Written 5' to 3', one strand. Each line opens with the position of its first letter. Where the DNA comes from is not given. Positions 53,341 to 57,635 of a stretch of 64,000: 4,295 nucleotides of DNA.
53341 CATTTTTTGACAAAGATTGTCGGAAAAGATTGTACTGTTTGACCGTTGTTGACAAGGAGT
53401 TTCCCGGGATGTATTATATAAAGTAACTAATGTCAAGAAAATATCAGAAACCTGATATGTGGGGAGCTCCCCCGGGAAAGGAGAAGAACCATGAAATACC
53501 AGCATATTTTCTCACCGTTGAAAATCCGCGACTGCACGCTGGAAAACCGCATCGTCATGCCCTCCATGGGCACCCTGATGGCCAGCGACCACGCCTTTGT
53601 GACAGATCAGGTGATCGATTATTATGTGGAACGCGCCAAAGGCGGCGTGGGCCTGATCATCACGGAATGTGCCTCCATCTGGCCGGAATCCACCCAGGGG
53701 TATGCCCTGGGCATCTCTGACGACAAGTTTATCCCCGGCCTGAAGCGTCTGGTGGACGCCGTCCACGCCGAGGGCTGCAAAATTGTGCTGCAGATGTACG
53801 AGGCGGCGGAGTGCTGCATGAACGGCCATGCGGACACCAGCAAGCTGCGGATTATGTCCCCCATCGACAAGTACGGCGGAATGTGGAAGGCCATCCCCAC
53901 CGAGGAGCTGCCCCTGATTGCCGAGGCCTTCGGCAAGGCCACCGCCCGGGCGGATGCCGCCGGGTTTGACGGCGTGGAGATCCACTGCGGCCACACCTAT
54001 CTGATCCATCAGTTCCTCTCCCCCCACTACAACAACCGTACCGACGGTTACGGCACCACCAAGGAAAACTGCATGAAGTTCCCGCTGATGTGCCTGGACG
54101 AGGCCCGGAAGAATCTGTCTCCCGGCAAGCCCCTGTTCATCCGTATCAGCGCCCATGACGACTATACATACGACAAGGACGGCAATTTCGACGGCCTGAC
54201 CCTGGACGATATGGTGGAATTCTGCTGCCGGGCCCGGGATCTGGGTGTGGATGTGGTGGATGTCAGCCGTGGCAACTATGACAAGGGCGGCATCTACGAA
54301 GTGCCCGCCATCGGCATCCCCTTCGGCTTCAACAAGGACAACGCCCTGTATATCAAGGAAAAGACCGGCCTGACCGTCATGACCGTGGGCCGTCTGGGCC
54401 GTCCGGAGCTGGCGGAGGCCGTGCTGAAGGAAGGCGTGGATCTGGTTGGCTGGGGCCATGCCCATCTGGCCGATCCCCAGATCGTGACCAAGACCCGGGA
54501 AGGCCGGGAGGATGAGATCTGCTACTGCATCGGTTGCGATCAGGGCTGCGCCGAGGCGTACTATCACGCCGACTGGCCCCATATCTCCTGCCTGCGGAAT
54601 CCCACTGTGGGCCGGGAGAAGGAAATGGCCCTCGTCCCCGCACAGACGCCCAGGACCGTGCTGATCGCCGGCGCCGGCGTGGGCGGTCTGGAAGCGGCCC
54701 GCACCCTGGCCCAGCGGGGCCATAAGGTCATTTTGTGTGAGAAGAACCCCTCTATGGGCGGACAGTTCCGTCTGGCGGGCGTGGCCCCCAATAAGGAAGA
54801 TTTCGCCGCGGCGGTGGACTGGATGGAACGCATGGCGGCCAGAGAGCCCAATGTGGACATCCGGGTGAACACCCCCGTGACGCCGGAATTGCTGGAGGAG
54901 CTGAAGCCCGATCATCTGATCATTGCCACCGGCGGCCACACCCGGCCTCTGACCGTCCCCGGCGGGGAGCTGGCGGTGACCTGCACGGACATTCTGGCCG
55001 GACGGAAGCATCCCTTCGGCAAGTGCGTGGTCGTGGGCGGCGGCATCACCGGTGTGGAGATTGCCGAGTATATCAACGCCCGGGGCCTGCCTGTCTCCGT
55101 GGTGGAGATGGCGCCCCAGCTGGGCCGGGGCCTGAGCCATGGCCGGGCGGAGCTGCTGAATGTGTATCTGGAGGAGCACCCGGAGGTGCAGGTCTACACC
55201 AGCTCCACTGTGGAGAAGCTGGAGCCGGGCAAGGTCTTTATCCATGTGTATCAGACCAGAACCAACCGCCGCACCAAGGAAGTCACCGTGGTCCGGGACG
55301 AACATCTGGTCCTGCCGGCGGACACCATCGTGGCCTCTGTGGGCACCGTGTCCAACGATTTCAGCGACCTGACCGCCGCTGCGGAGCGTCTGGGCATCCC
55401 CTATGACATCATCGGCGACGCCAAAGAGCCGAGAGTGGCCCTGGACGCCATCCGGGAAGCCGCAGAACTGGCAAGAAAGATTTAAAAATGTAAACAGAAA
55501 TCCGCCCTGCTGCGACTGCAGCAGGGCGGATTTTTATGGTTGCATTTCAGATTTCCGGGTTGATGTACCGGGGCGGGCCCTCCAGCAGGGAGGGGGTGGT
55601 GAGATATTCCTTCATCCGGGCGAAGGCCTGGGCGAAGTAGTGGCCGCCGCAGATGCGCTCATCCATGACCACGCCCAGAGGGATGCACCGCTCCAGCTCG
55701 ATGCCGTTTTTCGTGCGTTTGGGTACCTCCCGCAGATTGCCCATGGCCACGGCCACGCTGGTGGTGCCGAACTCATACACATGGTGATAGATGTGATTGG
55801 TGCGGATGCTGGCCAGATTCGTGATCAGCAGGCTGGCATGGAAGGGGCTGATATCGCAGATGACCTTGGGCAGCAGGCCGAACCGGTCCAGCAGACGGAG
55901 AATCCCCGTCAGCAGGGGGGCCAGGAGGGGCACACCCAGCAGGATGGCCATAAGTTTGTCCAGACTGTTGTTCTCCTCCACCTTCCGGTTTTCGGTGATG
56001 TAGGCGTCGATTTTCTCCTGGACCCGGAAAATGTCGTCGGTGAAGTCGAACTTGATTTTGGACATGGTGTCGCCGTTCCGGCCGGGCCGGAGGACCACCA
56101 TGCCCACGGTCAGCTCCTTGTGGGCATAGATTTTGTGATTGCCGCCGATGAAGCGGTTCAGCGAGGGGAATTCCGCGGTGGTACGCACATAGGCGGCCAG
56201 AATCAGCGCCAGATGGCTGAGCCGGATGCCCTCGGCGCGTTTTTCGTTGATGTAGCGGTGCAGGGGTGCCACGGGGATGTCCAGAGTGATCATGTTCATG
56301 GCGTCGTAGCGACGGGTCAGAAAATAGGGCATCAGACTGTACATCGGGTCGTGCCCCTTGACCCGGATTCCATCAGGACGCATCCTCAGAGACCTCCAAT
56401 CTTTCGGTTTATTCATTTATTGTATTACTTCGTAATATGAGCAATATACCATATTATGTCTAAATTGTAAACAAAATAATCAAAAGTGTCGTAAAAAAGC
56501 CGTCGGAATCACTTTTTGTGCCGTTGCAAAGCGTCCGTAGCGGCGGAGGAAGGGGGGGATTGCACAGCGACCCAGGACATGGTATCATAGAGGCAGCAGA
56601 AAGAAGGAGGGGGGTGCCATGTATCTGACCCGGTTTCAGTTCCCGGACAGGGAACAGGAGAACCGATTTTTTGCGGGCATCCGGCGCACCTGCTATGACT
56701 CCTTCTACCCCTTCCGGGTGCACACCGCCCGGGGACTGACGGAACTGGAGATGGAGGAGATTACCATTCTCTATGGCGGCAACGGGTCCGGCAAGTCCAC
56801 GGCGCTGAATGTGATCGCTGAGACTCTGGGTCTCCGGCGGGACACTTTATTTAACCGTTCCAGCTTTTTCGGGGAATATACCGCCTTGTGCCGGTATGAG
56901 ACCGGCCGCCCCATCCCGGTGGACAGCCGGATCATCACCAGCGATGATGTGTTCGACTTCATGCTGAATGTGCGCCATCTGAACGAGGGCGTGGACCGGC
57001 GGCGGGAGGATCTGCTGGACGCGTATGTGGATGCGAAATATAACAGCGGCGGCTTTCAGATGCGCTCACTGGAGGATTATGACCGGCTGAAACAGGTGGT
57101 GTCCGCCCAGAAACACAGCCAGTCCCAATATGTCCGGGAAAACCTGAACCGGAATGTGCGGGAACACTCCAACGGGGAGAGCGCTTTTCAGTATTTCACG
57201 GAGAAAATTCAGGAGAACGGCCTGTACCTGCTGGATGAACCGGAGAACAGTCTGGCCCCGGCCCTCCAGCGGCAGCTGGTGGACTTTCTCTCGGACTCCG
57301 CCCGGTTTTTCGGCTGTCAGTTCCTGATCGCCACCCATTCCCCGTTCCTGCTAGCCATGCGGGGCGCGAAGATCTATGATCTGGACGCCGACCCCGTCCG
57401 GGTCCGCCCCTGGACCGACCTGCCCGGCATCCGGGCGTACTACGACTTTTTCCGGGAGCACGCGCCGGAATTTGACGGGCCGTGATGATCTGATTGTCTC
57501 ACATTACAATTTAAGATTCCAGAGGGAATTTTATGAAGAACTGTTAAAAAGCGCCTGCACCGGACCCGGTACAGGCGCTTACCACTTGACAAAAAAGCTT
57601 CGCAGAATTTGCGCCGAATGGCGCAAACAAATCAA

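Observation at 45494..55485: qsu-like quinate/shikimate locus in a likely anaerobe, with enoate reductases where aerobes have ring-cleavage genes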

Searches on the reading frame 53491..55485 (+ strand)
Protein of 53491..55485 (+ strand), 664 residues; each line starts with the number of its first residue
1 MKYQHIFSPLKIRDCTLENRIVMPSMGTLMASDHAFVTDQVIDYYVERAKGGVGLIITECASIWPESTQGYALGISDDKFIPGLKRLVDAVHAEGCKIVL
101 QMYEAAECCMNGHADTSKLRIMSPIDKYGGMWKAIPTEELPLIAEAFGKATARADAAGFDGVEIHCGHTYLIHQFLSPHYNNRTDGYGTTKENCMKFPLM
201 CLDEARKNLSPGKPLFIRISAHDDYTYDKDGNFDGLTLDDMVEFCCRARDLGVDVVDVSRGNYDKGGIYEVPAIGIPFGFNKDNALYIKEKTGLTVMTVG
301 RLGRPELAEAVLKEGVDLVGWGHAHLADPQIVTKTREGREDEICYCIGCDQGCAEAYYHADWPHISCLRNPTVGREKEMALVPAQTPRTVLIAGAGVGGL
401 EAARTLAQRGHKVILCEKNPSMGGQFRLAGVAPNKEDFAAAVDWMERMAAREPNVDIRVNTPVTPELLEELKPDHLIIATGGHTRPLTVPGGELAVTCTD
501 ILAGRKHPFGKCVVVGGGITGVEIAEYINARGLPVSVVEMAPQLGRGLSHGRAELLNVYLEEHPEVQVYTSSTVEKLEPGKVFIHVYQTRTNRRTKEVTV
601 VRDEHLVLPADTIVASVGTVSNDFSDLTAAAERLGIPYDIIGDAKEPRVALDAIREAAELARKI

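Call 3: search_protein_families(library=pfam, proteins=[window:53491-55485:+])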
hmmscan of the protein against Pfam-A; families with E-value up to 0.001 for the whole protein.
window:53491-55485:+ (664 aa): 14 families
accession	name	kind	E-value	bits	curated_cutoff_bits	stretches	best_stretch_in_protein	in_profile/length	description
PF00724.26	Oxidored_FMN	-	6.6e-62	210.2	27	1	6-342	2-342/342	NADH:flavin oxidoreductase / NADH oxidase family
PF07992.20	Pyr_redox_2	-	3.6e-29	102.5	26.1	1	389-623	2-241/291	Pyridine nucleotide-disulphide oxidoreductase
PF00070.33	Pyr_redox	-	1.3e-17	64.5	22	1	511-579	1-68/82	Pyridine nucleotide-disulphide oxidoreductase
PF01266.30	DAO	-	1.7e-14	54.6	27.9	2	512-565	2-56/353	FAD dependent oxidoreductase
PF13450.12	NAD_binding_8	-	3.7e-11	43.6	21.9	1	392-427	1-36/68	NAD(P)-binding Rossmann-like domain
PF12831.13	FAD_oxidored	-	4.9e-10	39.7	27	1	390-440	2-52/416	FAD dependent oxidoreductase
PF03486.20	HI0933_like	-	2e-09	37.7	50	1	389-430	2-43/244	HI0933-like protein Rossmann domain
PF00890.30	FAD_binding_2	-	2.7e-08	33.9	20.4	1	390-429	2-41/414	FAD binding domain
PF01946.23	Thi4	-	1.4e-07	31.4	26.2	1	389-431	19-62/235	Thi4 family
PF13738.12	Pyr_redox_3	-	2.1e-07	30.9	30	1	470-593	122-254/305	Pyridine nucleotide-disulphide oxidoreductase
PF01262.27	AlaDh_PNT_C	-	6e-07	29.5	23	1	374-422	15-63/214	Alanine dehydrogenase/PNT, C-terminal domain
PF02254.24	TrkA_N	-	7.3e-05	23.5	23.8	0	390-422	1-33/116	TrkA-N domain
PF01134.28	GIDA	-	0.00028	20.5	22.1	0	390-421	2-33/391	Glucose inhibited division protein A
PF02737.24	3HCDH_N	-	0.00041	20.7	22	0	513-543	3-33/180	3-hydroxyacyl-CoA dehydrogenase, NAD binding domain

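Call 4: search_protein_families(library=ncbifam, proteins=[window:53491-55485:+])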
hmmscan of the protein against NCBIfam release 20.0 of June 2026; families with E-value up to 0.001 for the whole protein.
window:53491-55485:+ (664 aa): 103 families (the best 25 are shown)
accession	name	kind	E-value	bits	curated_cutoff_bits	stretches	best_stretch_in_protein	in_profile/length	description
NF041087.1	bile_acid_BaiCD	equivalog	3.1e-206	686.4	825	1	3-664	1-642/642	bile acid Fe-S flavoenzyme BaiCD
NF045599.1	bili_reduct_long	exception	2.8e-114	382.7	750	1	6-663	1-640/641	bilirubin reductase, long form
TIGR03997.1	mycofact_OYE_2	equivalog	1.2e-110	370.8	793.15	1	5-664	1-645/645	mycofactocin system FadH/OYE family oxidoreductase 2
TIGR03996.1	mycofact_OYE_1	hypoth_equivalog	2.3e-55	188.3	627.9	1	19-615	15-605/633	mycofactocin system FadH/OYE family oxidoreductase 1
NF010047.0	PRK13523.1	equivalog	2.1e-53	181.6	431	1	4-337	3-322/339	NADPH dehydrogenase NamA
NF045592.1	bili_reduct_N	equivalog_domain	1.5e-47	162.5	425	1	6-360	2-355/363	bilirubin reductase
NF006101.0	PRK08255.1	equivalog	2.7e-45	154.7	1078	1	5-332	398-727/768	bifunctional salicylyl-CoA 5-hydroxylase/oxidoreductase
NF007899.0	PRK10605.1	subfamily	2.2e-33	116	403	1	1-221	1-237/365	N-ethylmaleimide reductase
NF004943.0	PRK06292.2-1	equivalog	4.9e-19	68.4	432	1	472-592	131-252/456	dihydrolipoyl dehydrogenase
TIGR01350.1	lipoamide_DH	equivalog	7.2e-19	67.8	408.8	2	456-592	118-251/461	dihydrolipoyl dehydrogenase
NF004776.0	PRK06116.1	equivalog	1.4e-12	47.4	480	1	469-586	128-246/450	glutathione-disulfide reductase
NF004945.0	PRK06292.2-3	equivalog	3.6e-12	46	494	1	470-599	127-260/457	dihydrolipoyl dehydrogenase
TIGR01424.1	gluta_reduc_2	equivalog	6.7e-12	44.7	606.05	1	470-563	128-220/446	glutathione-disulfide reductase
NF002480.1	PRK01747.1-1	equivalog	4.8e-11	41.8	540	2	511-566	250-305/645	bifunctional tRNA (5-methylaminomethyl-2-thiouridine)(34)-methyltransferase MnmC2/FAD-dependent 5-carboxymethylaminomethyl-2-thiouridine(34)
NF009410.0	PRK12771.1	subfamily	4.9e-11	41.9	516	1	379-619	130-380/566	NAD(P)-binding protein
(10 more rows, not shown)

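Call 17: search_solved_structures(query=window:53491-55485:+, max_evalue=1e-20)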
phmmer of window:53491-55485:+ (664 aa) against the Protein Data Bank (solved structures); distinct sequences matched with E-value up to 1e-20: 84 (the best 60 are shown).
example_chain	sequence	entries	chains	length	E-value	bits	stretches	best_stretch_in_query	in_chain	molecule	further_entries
1ps9_A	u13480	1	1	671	1.3e-57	198.9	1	3-533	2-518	2,4-dienoyl-CoA reductase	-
6qkg_A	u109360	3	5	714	1.1e-56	195.8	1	2-542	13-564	NCR A | NCR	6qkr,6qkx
3krz_A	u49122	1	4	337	7.8e-51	176.5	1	7-341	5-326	NADH:flavin oxidoreductase/NADH oxidase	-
3kru_A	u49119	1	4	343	8.1e-51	176.5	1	7-341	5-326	NADH:flavin oxidoreductase/NADH oxidase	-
3k30_A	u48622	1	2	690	4.9e-41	144.1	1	3-545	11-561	Histamine dehydrogenase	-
5ogt_A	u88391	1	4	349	8.6e-41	143.3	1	6-332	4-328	Chromate reductase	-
5nux_A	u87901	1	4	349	2.7e-40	141.7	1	6-332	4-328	Chromate reductase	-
1z41_A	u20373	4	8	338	8.3e-40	140.1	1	5-333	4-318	Probable NADH-dependent flavin oxidoreductase yqjM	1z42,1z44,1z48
3hf3_A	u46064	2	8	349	2.3e-39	138.6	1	6-332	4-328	Chromate reductase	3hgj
8uaj_A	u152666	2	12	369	2.3e-39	138.6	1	6-332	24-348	NADPH dehydrogenase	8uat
6l6j_A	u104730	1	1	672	1e-38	136.5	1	2-584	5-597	Oxidored_FMN domain-containing protein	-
1djq_A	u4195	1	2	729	1.5e-38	136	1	2-663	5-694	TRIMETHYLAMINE DEHYDROGENASE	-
1djn_A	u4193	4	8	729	2.8e-38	135.1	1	2-663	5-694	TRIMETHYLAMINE DEHYDROGENASE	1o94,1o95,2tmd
3gr7_A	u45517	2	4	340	2.7e-35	125.2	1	6-329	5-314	NADPH dehydrogenase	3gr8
7o0t_A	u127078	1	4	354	4.1e-34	121.3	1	4-330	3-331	NADH:flavin oxidoreductase/NADH oxidase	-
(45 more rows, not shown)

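Call 76: find_encoding_contigs(protein=window:53491-55485:+, flank=6000, max_places=4)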
Protein window:53491-55485:+ (664 aa): no gene with exactly this product is on record in the collection.

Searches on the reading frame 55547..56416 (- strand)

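Call 3: search_protein_families(library=pfam, proteins=[window:55547-56416:-])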
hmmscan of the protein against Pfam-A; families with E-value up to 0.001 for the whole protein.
window:55547-56416:- (289 aa): 1 family
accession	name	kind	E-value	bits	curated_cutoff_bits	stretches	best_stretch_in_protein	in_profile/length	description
PF00198.28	2-oxoacid_dh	-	1.3e-09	38.3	23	1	222-278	174-230/232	2-oxoacid dehydrogenases acyltransferase (catalytic domain)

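Call 4: search_protein_families(library=ncbifam, proteins=[window:55547-56416:-])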
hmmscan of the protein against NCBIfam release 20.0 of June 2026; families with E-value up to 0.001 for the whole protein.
window:55547-56416:- (289 aa): 0 families

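Call 79: search_protein_families(library=pfam, proteins=[window:55547-56416:-], max_evalue=0.0001)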
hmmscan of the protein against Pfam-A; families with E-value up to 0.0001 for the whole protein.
window:55547-56416:- (289 aa): 1 family
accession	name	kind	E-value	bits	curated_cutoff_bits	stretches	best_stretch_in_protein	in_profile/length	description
PF00198.28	2-oxoacid_dh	-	1.3e-09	38.3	23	0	222-278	174-230/232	2-oxoacid dehydrogenases acyltransferase (catalytic domain)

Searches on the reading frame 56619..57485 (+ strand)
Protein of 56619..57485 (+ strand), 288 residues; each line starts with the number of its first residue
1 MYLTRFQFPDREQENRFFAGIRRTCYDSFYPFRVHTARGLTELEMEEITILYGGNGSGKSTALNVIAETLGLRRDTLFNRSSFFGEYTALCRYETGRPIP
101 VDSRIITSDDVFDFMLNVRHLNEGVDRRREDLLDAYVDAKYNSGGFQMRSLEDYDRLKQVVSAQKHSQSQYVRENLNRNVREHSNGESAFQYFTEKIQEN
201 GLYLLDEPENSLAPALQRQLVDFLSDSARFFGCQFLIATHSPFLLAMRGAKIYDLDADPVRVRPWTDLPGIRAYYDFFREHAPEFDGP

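Call 79: search_protein_families(library=pfam, proteins=[window:56619-57485:+], max_evalue=0.0001)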
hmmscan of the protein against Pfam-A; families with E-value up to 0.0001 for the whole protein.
window:56619-57485:+ (288 aa): 4 families
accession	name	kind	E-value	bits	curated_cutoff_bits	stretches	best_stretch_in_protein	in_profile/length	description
PF13304.12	AAA_21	-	4.2e-16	60.3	27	1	179-246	234-304/304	AAA domain, putative AbiEii toxin, Type IV TA system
PF13175.12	AAA_15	-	2e-13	51.2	32.1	1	190-244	319-373/374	AAA ATPase domain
PF02463.25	SMC_N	-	1.1e-05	25.4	40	0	45-75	23-53/220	RecF/RecN/SMC N terminal domain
PF00005.33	ABC_tran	-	1.6e-05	25.9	25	1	42-208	7-135/137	ABC transporter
